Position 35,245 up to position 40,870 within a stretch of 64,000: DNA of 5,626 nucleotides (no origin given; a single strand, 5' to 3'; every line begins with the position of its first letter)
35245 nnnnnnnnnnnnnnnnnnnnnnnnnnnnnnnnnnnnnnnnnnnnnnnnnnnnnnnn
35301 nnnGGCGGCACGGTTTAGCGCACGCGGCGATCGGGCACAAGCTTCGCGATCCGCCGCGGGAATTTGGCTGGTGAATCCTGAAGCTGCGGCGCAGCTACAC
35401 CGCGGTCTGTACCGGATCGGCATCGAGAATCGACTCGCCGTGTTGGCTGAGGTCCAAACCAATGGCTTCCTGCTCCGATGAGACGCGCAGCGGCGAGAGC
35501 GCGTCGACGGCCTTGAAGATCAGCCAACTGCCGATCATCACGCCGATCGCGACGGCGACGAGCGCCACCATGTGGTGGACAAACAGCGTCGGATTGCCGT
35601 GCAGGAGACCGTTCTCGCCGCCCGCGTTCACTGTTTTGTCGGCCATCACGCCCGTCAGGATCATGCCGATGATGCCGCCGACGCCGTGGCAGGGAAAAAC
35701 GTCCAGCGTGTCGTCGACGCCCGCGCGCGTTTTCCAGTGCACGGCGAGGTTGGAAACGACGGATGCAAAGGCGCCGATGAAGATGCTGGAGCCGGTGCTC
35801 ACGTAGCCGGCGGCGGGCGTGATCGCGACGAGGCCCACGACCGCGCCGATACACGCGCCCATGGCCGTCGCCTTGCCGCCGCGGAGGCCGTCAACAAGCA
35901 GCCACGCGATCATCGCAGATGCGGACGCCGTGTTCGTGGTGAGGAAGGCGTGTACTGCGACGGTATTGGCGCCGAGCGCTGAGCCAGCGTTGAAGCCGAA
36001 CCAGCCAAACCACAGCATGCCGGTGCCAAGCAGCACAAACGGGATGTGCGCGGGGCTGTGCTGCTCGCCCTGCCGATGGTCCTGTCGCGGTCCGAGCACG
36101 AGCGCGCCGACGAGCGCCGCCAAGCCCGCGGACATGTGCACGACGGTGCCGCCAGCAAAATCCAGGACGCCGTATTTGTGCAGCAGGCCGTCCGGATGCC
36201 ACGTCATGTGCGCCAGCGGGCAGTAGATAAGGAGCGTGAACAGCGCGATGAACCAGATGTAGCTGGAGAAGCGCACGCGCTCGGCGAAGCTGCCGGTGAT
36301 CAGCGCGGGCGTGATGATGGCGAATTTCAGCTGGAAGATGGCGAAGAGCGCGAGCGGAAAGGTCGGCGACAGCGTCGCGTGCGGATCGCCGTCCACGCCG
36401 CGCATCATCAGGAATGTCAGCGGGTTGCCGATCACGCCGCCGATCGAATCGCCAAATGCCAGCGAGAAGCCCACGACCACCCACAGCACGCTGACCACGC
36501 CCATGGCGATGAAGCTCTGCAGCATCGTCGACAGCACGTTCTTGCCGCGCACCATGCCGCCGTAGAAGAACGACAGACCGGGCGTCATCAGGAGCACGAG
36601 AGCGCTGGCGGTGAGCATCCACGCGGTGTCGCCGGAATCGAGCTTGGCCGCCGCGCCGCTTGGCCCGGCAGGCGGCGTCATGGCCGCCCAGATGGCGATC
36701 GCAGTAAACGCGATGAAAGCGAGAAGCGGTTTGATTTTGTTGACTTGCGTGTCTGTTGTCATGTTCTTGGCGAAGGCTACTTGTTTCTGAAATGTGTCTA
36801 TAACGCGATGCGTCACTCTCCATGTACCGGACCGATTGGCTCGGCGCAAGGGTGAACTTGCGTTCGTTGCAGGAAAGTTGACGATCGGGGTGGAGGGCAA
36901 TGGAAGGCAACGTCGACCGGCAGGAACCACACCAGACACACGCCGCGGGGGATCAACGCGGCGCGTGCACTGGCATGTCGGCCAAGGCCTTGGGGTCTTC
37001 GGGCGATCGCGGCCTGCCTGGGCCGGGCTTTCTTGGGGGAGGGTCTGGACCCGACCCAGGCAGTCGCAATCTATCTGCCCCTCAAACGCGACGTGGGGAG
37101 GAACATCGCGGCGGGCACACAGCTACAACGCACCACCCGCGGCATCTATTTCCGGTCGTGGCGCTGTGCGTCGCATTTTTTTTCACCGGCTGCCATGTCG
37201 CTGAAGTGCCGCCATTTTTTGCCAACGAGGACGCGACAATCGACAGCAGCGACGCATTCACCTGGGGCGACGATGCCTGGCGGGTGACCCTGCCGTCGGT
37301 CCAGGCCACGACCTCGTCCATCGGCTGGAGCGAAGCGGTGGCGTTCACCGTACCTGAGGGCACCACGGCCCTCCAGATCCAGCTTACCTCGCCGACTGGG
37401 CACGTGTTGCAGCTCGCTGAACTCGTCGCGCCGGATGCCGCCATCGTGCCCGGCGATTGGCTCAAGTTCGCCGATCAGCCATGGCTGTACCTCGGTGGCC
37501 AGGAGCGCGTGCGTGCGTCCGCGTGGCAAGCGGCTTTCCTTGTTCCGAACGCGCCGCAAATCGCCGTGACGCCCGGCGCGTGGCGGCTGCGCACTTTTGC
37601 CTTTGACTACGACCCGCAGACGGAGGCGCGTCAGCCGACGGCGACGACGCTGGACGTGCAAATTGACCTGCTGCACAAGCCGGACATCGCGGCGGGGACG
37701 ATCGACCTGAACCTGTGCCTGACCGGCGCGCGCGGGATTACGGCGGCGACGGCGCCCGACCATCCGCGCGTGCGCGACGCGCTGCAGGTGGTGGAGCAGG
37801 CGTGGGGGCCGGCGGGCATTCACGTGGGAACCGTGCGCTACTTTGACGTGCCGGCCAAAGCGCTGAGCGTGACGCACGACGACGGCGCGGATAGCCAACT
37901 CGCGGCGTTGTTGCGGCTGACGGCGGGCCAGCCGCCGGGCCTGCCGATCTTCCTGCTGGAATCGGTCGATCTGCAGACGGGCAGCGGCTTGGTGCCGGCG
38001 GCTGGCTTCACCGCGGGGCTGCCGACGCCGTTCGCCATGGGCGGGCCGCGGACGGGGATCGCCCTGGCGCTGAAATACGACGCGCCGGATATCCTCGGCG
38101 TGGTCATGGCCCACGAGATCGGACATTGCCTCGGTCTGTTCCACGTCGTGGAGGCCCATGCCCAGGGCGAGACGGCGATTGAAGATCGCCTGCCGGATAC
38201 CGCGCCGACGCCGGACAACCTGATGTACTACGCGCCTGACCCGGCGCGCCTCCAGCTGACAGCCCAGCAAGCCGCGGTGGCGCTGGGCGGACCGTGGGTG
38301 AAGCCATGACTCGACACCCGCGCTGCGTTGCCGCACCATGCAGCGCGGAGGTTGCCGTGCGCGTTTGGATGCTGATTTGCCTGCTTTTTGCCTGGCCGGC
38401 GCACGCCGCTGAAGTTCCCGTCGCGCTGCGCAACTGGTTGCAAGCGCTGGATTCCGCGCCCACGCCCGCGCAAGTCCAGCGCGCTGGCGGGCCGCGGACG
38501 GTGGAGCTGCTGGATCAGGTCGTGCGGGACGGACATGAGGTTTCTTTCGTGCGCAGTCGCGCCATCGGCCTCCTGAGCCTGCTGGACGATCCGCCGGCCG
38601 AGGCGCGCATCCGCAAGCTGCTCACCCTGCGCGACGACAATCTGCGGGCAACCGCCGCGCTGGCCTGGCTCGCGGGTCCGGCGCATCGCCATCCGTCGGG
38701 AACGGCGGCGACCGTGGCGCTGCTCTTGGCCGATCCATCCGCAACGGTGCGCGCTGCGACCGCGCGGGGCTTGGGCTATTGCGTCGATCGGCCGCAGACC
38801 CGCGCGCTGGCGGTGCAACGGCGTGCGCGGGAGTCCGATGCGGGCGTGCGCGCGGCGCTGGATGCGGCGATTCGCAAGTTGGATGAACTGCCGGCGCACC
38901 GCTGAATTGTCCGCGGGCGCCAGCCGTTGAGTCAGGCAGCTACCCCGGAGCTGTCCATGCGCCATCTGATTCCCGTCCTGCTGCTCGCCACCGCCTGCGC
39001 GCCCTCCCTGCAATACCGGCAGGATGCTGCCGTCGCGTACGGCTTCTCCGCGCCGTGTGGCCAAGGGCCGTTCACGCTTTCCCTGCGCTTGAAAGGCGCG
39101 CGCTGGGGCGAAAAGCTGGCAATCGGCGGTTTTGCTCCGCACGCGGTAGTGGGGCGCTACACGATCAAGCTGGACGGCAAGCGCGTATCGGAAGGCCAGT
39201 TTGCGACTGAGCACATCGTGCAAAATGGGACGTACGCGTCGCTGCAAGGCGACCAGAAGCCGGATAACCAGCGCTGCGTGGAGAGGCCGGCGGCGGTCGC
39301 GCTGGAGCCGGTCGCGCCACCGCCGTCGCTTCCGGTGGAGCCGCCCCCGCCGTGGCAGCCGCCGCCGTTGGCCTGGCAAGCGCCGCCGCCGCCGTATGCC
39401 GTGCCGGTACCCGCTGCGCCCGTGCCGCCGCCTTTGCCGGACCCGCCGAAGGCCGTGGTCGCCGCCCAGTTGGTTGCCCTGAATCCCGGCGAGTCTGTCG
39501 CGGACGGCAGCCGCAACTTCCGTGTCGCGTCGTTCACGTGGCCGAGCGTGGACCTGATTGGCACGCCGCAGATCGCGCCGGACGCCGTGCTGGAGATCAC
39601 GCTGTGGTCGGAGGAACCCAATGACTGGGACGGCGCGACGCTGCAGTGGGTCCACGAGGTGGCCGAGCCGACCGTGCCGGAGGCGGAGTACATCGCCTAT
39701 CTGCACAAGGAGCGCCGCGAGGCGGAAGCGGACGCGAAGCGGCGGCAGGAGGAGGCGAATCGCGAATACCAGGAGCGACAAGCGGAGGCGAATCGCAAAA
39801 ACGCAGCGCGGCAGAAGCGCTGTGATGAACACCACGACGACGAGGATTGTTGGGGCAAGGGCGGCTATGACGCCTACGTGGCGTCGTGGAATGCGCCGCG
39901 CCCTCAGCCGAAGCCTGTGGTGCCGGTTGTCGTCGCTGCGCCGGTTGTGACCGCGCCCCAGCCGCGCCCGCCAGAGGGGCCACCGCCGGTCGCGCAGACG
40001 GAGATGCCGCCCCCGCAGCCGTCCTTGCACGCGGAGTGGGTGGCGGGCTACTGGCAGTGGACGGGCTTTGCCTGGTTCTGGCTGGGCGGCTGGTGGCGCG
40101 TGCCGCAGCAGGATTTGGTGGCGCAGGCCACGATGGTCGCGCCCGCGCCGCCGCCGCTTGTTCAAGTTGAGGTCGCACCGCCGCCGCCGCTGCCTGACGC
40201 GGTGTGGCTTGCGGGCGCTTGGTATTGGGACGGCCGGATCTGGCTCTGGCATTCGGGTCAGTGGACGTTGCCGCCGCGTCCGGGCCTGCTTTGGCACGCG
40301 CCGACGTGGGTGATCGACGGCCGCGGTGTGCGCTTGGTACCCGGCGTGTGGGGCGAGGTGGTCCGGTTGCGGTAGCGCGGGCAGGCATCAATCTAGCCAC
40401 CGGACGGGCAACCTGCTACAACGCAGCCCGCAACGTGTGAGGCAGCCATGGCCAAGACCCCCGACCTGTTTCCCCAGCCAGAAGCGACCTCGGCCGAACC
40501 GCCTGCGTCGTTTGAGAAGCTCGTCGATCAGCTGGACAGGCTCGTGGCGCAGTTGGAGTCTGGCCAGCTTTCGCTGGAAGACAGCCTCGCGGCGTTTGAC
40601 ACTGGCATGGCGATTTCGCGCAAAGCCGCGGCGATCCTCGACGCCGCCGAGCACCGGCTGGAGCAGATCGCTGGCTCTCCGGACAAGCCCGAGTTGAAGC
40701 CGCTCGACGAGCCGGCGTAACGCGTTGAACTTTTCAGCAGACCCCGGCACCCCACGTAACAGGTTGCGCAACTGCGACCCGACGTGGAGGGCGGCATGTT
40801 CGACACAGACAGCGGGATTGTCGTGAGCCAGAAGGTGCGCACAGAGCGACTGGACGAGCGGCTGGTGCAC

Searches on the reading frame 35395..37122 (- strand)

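Call 64: search_protein_families(library=pfam, proteins=[window:35395-37122:-], max_evalue=0.00001)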
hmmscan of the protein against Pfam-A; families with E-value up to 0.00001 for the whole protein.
window:35395-37122:- (575 aa): 1 family
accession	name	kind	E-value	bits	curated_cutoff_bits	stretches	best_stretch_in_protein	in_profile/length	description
PF00909.26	Ammonium_transp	-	7.3e-117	390.9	23.2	1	167-564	1-397/399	Ammonium Transporter Family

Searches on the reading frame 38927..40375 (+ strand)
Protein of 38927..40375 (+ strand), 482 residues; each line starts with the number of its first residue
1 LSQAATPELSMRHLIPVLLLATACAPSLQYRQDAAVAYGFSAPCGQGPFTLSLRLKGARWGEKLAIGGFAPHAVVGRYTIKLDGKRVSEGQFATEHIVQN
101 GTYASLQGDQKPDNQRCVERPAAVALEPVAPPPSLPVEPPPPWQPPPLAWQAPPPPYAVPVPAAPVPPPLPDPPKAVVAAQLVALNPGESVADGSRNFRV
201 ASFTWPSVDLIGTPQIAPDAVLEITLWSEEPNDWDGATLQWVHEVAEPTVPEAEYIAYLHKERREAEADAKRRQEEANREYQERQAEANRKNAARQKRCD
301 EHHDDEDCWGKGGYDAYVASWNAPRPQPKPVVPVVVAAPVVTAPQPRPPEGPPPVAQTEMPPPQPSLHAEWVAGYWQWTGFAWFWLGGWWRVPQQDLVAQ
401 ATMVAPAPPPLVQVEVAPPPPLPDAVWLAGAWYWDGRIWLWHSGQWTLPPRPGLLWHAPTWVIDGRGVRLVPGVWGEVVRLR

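Call 3: search_protein_families(library=pfam, proteins=[window:38927-40375:+], max_evalue=0.01)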
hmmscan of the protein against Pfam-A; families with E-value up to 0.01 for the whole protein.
window:38927-40375:+ (482 aa): 0 families

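Call 4: search_protein_families(library=ncbifam, proteins=[window:38927-40375:+], max_evalue=0.01)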
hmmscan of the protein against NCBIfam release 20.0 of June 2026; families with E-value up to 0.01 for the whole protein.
window:38927-40375:+ (482 aa): 1 family
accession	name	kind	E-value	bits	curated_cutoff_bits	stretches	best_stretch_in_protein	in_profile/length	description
NF037971.1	lipo_BcpO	exception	0.00029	21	80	1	335-388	5-60/66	CDI system lipoprotein BcpO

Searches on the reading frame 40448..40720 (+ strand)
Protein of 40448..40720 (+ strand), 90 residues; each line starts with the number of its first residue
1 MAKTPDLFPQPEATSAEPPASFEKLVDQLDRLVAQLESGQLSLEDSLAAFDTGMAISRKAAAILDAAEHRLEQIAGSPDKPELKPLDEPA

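Call 3: search_protein_families(library=pfam, proteins=[window:40448-40720:+], max_evalue=0.01)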
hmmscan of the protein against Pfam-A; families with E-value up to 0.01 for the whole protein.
window:40448-40720:+ (90 aa): 1 family
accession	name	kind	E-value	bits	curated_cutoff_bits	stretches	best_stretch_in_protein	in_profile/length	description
PF02609.21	Exonuc_VII_S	-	2.6e-14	53.4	24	1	22-73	1-52/52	Exonuclease VII small subunit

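Call 4: search_protein_families(library=ncbifam, proteins=[window:40448-40720:+], max_evalue=0.01)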
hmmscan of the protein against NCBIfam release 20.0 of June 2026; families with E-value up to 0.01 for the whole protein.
window:40448-40720:+ (90 aa): 14 families
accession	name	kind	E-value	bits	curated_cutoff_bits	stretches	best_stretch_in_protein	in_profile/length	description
TIGR01280.1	xseB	equivalog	2.9e-16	59.2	35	1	21-74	1-54/57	exodeoxyribonuclease VII small subunit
NF002140.0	PRK00977.1-4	equivalog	1e-15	57.2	71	1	15-87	5-77/81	exodeoxyribonuclease VII small subunit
NF002137.0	PRK00977.1-1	equivalog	5.6e-14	51.8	94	1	16-83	5-72/80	exodeoxyribonuclease VII small subunit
NF002138.0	PRK00977.1-2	equivalog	6.8e-14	51.4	77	1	19-77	5-63/77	exodeoxyribonuclease VII small subunit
NF002139.0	PRK00977.1-3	equivalog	2.1e-13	50.2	68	1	20-80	13-73/84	exodeoxyribonuclease VII small subunit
NF002141.0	PRK00977.1-5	equivalog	4e-13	49.1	92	1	11-76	11-77/93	exodeoxyribonuclease VII small subunit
NF010669.0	PRK14066.1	equivalog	1.3e-09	38.2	113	1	22-74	6-58/76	exodeoxyribonuclease VII small subunit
NF010672.0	PRK14069.1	equivalog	1.8e-09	37.8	123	1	20-80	8-68/95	exodeoxyribonuclease VII small subunit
NF010666.0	PRK14063.1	equivalog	3e-08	33.6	111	1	20-85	7-70/78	exodeoxyribonuclease VII small subunit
NF010671.0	PRK14068.1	equivalog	3.4e-08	33.4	95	1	20-74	6-60/76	exodeoxyribonuclease VII small subunit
NF010670.0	PRK14067.1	equivalog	7.2e-08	32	107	1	19-68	7-56/81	exodeoxyribonuclease VII small subunit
NF010667.0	PRK14064.1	equivalog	2.4e-06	27.8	134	1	21-74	7-60/75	exodeoxyribonuclease VII small subunit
NF010673.0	PRK14070.1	equivalog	4.5e-06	26.6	119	1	21-67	2-48/75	exodeoxyribonuclease VII small subunit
NF010668.0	PRK14065.1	equivalog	0.00017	22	149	1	14-74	19-79/86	exodeoxyribonuclease VII small subunit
